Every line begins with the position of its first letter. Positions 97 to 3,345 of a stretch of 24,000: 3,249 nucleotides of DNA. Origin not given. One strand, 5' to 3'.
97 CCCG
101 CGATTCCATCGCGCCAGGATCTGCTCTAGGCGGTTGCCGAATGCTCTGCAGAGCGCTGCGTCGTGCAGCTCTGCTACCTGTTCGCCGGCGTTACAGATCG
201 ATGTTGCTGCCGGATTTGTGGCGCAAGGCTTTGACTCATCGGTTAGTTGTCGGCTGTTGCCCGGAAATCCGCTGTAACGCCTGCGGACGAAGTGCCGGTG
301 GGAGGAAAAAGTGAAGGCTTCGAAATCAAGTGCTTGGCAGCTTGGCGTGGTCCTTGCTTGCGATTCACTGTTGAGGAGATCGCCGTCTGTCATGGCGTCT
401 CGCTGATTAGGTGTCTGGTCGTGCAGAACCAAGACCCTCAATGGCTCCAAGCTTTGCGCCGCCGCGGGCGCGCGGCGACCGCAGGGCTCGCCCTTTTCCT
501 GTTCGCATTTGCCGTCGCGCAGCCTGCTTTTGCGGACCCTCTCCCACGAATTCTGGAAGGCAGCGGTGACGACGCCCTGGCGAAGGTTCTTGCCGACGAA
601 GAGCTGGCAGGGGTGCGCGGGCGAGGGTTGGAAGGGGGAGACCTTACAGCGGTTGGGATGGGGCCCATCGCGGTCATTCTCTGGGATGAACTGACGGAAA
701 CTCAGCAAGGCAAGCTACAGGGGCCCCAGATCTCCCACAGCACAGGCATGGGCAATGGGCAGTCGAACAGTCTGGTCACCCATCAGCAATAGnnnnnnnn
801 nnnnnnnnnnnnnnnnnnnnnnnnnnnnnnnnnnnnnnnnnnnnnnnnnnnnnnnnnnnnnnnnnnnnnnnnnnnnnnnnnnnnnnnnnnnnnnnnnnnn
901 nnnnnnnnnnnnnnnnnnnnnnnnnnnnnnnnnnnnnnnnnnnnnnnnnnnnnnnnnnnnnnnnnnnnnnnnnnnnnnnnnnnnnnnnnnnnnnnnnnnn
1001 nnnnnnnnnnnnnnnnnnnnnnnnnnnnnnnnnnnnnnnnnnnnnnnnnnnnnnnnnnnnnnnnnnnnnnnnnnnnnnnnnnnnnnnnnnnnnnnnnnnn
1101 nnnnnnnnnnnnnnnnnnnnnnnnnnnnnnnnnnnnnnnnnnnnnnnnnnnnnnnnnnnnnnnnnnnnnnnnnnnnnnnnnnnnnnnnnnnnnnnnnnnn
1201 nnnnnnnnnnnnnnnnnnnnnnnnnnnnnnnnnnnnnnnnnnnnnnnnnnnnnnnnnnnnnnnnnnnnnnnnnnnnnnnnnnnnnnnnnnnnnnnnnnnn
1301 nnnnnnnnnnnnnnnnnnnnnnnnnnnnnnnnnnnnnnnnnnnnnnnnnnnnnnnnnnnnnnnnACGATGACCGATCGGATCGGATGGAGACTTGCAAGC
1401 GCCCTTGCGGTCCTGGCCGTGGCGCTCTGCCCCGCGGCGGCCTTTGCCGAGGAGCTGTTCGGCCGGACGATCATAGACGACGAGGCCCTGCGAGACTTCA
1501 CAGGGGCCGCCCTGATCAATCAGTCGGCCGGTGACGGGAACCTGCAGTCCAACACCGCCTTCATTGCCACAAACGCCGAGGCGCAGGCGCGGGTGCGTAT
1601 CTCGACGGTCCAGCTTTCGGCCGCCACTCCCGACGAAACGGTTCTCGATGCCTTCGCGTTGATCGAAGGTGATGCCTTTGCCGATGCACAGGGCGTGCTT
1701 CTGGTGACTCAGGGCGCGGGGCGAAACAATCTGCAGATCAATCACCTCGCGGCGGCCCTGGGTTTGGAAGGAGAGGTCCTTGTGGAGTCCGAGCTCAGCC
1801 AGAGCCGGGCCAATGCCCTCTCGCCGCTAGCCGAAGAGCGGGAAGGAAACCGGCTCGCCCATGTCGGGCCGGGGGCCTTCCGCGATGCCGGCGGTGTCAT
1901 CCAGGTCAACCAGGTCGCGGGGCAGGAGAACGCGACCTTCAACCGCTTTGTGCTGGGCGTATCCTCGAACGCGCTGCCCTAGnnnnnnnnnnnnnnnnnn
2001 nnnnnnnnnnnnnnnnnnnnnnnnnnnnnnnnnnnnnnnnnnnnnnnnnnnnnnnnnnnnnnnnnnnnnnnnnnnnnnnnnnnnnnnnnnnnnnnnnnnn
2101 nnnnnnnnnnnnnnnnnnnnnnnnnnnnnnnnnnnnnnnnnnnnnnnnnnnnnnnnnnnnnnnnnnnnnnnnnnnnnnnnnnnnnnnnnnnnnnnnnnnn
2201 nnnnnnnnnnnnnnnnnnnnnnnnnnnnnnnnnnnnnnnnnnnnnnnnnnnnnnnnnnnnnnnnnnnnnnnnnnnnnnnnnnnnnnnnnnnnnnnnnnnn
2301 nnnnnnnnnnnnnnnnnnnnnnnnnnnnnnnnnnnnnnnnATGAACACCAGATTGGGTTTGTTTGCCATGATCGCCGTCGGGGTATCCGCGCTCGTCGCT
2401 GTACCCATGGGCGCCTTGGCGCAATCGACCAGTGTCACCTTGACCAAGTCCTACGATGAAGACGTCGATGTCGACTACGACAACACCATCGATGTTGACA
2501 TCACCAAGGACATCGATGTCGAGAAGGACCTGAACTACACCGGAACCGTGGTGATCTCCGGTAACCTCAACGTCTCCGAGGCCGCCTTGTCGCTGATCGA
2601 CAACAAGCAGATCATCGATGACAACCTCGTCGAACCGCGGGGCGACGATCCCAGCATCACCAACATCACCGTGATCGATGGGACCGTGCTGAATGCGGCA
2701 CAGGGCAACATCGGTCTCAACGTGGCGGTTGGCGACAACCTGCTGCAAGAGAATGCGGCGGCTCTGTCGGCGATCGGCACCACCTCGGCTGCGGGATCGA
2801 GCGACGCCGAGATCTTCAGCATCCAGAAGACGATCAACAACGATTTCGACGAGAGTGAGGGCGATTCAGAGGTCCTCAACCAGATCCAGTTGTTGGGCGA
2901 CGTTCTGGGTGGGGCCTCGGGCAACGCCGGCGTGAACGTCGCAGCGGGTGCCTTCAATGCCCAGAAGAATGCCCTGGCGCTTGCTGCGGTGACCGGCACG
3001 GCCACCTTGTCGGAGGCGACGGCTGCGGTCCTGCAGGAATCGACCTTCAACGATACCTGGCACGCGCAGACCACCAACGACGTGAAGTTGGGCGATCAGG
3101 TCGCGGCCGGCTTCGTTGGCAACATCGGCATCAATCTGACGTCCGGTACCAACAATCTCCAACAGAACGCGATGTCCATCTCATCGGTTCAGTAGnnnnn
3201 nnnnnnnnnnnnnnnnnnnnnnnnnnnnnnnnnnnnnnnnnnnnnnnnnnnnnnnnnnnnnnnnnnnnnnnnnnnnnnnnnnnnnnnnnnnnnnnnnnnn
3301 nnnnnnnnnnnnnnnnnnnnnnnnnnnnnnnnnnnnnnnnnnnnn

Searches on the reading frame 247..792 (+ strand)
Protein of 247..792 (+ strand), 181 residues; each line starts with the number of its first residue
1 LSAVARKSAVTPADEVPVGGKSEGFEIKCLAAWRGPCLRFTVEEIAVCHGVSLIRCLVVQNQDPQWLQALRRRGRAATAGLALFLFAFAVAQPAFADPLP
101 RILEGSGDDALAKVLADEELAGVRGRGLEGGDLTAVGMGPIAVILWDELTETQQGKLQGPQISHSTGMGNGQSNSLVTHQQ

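Call 5: search_protein_families(library=pfam, proteins=[window:247-792:+], max_evalue=0.01)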
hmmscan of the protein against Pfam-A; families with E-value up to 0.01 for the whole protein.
window:247-792:+ (181 aa): 0 families

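Call 6: search_protein_families(library=ncbifam, proteins=[window:247-792:+], max_evalue=0.01)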
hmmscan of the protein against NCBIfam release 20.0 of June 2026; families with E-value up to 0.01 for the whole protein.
window:247-792:+ (181 aa): 0 families

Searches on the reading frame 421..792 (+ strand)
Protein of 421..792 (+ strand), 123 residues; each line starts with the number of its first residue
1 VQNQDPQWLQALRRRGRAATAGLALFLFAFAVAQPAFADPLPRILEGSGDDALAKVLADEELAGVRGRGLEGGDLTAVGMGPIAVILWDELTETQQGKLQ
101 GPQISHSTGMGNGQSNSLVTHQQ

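Call 16: find_homologous_proteins(query=window:421-792:+, max_evalue=0.01)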
Query window:421-792:+ (123 aa): 5 proteins with E <= 0.01 among 210 candidates.
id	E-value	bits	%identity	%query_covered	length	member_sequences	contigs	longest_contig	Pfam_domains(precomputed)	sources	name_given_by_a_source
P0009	1.1e-73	263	100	100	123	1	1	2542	-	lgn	-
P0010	5.8e-68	244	93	100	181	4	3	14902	-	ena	-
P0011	1.8e-59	217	84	100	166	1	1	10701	-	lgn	-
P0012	1.9e-25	107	61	71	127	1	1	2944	-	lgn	-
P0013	1.2e-13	69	49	70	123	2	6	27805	-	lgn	-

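Call 67: predict_structure(alignment_id=A6)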
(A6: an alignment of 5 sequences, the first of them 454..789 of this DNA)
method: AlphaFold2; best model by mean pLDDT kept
length: 112 residues; sequences in the alignment: 5
mean_pLDDT: 44.6   pTM: 0.14
mean pLDDT of the five models: 44.6, 42.0, 40.6, 38.5, 37.8
residues with pLDDT >= 90: 0; 70-90: 0; 50-70: 17; < 50: 95
segments of 3 or more residues with pLDDT < 50: 1-7, 17-44, 56-112
pLDDT, mean of each block of 10 residues (from residue 1): 46 48 42 45 51 49 43 46 44 40 38 32
secondary structure, 60 per line:
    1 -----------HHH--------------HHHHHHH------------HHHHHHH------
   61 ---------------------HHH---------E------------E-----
elements in order: H29-35 H48-54

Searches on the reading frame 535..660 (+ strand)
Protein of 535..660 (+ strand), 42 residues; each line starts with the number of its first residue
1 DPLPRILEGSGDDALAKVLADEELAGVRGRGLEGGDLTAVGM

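Call 44: search_protein_families(library=ncbifam, proteins=[window:535-660:+], max_evalue=10)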
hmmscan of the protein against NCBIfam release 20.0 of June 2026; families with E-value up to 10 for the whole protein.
seq(42 aa): 0 families

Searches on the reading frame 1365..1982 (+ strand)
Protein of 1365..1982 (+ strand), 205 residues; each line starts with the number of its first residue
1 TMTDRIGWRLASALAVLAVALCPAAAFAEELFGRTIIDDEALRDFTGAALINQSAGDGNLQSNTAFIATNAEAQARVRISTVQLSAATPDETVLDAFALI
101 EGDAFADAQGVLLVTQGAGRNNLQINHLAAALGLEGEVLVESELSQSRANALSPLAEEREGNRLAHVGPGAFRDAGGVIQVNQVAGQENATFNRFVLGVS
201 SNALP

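Call 5: search_protein_families(library=pfam, proteins=[window:1365-1982:+], max_evalue=0.01)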
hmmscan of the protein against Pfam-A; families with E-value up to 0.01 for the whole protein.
window:1365-1982:+ (205 aa): 0 families

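Call 6: search_protein_families(library=ncbifam, proteins=[window:1365-1982:+], max_evalue=0.01)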
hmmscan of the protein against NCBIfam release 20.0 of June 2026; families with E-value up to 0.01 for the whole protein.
window:1365-1982:+ (205 aa): 2 families
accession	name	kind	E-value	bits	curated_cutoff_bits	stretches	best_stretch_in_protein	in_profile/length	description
NF058557.1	FblAmlydFapB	equivalog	1.7e-27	96.3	190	1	16-195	6-185/190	fibril amyloid subunit FapB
NF058558.2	AmldFbnFapC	equivalog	0.0029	17.4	195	1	41-148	70-184/321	amyloid-like fimbrin subunit FapC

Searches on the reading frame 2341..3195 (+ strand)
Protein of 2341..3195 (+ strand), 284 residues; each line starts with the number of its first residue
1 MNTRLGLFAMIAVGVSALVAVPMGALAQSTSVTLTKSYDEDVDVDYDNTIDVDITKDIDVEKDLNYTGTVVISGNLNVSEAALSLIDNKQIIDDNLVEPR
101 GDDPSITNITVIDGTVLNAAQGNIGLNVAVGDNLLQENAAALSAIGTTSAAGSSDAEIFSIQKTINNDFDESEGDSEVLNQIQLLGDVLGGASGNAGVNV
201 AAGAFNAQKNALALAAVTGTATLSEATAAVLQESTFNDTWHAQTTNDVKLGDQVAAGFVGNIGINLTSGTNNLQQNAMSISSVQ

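Call 5: search_protein_families(library=pfam, proteins=[window:2341-3195:+], max_evalue=0.01)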
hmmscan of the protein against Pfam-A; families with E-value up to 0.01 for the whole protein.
window:2341-3195:+ (284 aa): 0 families

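Call 6: search_protein_families(library=ncbifam, proteins=[window:2341-3195:+], max_evalue=0.01)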
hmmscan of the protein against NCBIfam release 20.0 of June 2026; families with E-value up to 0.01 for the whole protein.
window:2341-3195:+ (284 aa): 2 families
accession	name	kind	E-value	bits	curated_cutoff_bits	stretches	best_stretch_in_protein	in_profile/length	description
NF058558.2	AmldFbnFapC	equivalog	2.2e-22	80.2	195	2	77-241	36-191/321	amyloid-like fimbrin subunit FapC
NF058557.1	FblAmlydFapB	equivalog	5.2e-06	26.2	190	1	105-280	22-187/190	fibril amyloid subunit FapB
